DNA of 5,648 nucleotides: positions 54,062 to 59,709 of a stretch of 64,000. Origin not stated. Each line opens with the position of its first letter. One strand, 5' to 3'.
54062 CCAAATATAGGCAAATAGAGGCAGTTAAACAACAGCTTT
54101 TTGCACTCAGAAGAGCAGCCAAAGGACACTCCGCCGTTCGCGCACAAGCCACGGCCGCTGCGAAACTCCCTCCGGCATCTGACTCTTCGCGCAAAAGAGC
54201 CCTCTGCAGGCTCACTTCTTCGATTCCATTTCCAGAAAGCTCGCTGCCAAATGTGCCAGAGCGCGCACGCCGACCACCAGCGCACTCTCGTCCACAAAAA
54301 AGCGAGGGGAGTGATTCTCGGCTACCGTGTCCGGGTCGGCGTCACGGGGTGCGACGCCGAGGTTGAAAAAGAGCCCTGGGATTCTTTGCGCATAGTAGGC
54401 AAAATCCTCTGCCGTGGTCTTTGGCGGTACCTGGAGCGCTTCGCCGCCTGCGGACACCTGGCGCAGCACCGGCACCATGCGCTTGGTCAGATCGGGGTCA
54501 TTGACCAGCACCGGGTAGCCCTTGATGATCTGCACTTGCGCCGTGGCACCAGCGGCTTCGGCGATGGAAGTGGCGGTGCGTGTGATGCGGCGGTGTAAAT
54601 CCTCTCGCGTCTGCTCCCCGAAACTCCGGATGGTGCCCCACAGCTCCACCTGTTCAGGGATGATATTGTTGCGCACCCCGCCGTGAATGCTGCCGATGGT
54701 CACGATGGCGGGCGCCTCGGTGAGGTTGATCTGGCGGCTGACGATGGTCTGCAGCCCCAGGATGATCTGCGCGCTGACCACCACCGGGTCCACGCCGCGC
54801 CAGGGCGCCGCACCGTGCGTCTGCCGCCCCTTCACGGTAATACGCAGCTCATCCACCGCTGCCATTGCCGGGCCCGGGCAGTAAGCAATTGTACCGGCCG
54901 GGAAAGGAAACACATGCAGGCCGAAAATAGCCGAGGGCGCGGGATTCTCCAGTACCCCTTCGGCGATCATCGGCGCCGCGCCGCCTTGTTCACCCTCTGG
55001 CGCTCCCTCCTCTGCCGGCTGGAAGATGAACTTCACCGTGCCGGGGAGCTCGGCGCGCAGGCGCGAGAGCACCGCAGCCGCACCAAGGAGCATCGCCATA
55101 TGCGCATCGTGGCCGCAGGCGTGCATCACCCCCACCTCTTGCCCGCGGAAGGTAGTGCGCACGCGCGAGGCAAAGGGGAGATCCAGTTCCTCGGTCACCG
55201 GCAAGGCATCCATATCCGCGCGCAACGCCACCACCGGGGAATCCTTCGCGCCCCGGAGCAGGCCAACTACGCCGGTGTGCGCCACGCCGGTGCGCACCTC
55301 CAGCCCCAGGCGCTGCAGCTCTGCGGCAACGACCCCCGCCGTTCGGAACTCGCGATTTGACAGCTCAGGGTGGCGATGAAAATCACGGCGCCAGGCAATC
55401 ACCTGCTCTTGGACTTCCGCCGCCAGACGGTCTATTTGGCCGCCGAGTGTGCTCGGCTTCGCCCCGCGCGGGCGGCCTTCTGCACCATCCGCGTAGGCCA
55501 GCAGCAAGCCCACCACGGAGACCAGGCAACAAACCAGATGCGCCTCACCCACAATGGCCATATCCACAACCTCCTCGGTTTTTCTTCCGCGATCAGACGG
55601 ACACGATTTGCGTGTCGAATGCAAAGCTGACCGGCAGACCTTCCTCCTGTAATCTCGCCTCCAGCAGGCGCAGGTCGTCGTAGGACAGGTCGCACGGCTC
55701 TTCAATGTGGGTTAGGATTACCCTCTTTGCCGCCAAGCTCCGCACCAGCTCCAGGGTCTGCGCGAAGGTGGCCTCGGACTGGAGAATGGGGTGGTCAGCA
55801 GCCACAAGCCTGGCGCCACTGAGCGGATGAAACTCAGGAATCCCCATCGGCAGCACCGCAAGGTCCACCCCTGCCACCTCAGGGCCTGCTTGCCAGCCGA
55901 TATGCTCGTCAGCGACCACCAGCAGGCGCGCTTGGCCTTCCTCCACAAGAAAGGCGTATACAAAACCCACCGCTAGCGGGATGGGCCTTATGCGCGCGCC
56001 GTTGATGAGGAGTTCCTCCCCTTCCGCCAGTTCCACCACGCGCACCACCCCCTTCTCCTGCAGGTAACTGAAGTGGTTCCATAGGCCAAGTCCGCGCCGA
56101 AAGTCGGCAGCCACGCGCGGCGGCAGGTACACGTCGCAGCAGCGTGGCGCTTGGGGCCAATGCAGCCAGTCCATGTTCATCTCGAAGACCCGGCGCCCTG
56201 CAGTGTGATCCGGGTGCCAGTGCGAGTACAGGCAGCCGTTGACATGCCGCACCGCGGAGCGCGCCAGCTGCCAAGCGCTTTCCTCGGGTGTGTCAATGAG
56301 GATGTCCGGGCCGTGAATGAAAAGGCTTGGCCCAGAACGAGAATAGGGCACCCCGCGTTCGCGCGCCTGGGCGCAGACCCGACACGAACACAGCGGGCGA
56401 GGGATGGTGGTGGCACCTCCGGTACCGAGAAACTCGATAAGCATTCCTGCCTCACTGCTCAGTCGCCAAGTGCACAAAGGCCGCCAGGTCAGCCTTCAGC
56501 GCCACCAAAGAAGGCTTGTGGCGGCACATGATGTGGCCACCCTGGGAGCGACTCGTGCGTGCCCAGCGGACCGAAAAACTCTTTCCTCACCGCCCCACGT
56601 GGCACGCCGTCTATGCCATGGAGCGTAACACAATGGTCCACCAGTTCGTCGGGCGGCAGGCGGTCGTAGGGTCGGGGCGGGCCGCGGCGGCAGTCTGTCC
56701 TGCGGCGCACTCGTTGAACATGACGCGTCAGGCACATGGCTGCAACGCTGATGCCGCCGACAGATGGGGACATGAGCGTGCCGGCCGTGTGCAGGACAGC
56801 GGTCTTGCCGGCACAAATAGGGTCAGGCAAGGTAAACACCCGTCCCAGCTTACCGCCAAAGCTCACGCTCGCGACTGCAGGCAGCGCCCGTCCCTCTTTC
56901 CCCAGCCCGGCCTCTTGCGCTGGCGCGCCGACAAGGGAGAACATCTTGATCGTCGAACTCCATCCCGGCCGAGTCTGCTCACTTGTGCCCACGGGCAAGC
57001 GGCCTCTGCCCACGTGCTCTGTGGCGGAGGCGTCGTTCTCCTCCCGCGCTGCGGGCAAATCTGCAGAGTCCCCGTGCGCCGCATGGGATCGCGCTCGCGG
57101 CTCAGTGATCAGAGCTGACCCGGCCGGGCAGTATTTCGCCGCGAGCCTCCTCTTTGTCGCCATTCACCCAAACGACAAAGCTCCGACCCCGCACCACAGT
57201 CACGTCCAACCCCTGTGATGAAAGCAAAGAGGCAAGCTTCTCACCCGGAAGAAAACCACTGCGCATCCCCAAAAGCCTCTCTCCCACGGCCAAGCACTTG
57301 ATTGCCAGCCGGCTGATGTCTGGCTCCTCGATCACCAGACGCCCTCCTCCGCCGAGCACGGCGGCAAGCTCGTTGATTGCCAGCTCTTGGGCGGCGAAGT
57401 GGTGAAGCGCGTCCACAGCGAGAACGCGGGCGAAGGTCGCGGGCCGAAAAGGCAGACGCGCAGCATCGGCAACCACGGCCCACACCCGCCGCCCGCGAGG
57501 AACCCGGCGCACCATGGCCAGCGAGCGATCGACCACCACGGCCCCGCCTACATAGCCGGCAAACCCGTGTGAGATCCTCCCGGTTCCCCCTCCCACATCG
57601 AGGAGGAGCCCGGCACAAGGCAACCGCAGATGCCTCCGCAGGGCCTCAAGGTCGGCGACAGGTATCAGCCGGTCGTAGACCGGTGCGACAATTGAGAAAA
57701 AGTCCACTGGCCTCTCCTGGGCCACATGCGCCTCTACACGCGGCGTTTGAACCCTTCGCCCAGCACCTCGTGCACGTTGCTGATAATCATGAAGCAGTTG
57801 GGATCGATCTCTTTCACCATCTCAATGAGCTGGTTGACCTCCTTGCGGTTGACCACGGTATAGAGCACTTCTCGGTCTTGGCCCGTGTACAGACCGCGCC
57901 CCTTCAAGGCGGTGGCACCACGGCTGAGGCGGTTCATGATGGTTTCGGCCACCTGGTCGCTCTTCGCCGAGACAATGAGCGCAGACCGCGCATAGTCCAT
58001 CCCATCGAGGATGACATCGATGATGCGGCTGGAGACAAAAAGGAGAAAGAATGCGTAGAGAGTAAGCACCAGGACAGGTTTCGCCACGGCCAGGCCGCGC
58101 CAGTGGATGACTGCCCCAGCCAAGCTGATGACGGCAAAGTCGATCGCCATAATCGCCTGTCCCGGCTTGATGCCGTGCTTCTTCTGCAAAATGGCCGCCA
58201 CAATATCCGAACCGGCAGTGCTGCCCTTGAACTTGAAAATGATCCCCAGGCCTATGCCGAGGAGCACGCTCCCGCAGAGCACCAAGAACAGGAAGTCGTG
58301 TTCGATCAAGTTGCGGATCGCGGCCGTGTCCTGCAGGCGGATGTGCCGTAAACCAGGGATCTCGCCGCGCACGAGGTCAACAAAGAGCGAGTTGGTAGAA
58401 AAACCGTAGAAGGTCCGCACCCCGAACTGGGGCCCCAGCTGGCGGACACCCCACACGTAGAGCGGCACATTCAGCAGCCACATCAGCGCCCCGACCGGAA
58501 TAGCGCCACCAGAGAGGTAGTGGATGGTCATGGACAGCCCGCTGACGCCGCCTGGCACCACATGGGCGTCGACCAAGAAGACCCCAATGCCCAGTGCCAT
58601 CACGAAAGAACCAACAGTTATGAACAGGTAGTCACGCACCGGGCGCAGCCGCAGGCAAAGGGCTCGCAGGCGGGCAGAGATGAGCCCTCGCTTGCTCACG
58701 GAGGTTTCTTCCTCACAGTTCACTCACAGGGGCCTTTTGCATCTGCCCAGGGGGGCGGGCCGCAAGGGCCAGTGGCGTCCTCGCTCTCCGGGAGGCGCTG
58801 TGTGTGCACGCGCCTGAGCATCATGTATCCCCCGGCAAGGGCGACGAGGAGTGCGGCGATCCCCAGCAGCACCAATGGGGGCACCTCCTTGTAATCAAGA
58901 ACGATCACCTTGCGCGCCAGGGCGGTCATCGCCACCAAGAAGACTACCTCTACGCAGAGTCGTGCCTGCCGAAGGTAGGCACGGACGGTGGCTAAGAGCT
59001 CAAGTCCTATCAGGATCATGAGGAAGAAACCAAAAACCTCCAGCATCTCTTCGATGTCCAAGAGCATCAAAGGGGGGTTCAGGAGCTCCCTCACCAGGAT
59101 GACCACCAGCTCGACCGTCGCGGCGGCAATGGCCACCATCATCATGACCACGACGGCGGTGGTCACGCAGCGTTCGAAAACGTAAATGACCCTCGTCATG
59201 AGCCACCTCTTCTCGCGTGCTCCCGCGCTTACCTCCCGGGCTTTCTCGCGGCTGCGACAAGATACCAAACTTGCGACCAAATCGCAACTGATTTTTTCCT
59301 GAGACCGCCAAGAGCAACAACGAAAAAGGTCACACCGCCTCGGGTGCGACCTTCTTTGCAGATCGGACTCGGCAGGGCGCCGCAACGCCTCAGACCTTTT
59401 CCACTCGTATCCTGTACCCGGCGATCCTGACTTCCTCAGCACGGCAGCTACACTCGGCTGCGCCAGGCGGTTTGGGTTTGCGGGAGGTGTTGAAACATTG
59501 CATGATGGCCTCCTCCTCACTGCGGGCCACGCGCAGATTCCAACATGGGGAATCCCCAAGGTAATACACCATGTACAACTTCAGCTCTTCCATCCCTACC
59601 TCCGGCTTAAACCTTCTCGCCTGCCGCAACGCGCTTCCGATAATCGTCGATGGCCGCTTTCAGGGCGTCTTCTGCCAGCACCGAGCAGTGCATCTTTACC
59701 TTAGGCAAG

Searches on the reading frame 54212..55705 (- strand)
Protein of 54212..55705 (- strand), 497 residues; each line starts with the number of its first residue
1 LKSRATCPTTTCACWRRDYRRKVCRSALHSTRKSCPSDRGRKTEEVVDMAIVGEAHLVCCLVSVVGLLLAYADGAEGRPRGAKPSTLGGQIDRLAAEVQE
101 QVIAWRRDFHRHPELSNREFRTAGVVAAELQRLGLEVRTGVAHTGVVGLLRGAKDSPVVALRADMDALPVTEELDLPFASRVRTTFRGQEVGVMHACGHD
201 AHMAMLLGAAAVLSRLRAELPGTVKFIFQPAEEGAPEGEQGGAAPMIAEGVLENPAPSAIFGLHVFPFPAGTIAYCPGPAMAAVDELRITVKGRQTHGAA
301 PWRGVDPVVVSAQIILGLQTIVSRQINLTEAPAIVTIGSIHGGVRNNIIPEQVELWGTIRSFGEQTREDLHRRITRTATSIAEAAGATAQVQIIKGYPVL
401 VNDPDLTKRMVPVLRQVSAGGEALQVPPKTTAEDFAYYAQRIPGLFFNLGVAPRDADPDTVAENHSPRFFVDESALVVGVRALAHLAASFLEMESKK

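Call 10: search_protein_families(library=pfam, max_evalue=0.00001, proteins=[window:54212-55705:-])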
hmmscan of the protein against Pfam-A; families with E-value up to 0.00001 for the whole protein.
window:54212-55705:- (497 aa): 2 families
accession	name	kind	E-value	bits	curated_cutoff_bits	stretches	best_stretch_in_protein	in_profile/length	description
PF01546.33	Peptidase_M20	-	5.8e-44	150.9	24.6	1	160-487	1-204/206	Peptidase family M20/M25/M40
PF07687.19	M20_dimer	-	8.8e-14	51.8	21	1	287-380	9-101/107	Peptidase dimerisation domain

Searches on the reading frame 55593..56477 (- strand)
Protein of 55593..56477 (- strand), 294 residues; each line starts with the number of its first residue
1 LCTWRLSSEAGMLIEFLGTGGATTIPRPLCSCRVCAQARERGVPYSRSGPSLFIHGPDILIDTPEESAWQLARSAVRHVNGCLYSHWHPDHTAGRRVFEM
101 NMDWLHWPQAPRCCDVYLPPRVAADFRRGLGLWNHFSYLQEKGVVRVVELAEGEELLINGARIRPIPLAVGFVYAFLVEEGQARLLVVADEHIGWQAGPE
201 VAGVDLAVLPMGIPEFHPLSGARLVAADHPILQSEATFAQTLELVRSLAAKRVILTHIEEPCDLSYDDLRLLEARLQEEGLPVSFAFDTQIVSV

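Call 10: search_protein_families(library=pfam, max_evalue=0.00001, proteins=[window:55593-56477:-])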
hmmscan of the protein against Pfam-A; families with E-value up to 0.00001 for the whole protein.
window:55593-56477:- (294 aa): 1 family
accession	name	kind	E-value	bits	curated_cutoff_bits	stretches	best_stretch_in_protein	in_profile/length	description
PF12706.13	Lactamase_B_2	-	1.4e-13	51.3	27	1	60-258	4-200/200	Beta-lactamase superfamily domain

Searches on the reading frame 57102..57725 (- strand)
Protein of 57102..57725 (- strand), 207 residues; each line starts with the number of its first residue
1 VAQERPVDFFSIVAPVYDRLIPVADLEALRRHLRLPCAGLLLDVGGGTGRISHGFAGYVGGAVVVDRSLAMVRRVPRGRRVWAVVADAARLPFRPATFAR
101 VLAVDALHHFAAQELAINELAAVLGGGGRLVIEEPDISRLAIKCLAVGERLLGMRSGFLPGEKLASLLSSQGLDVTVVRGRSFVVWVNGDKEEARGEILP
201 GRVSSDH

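Call 48: search_protein_families(library=pfam, max_evalue=0.0001, proteins=[window:57102-57725:-])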
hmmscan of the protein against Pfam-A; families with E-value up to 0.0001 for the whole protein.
window:57102-57725:- (207 aa): 5 families
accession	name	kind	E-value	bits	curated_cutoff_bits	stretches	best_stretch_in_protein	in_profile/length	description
PF08241.18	Methyltransf_11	-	5.6e-13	49.8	21.2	1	42-132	1-95/95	Methyltransferase domain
PF13649.12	Methyltransf_25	-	2.6e-11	44.5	27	1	42-128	2-97/97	Methyltransferase domain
PF13489.12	Methyltransf_23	-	2.8e-07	30.8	27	1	39-173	24-159/164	Methyltransferase domain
PF13847.12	Methyltransf_31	-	6.7e-07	29.5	27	1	41-136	7-113/145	Methyltransferase domain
PF08242.18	Methyltransf_12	-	1.6e-05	26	30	1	42-130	1-98/98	Methyltransferase domain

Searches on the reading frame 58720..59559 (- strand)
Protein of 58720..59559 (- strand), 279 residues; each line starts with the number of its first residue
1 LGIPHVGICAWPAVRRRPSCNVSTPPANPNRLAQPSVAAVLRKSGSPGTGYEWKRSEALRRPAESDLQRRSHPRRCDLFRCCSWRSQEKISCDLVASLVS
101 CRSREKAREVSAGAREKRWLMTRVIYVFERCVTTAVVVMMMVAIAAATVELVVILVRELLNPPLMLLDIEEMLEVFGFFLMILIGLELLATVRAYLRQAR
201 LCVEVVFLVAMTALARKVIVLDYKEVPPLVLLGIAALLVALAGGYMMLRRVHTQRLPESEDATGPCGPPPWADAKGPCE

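Call 10: search_protein_families(library=pfam, max_evalue=0.00001, proteins=[window:58720-59559:-])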
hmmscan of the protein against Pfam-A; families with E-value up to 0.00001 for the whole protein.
window:58720-59559:- (279 aa): 1 family
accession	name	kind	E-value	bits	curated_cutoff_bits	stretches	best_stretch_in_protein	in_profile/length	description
PF06146.17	PsiE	-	1.9e-26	93.1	23.9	1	132-252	2-121/122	Phosphate-starvation-inducible E family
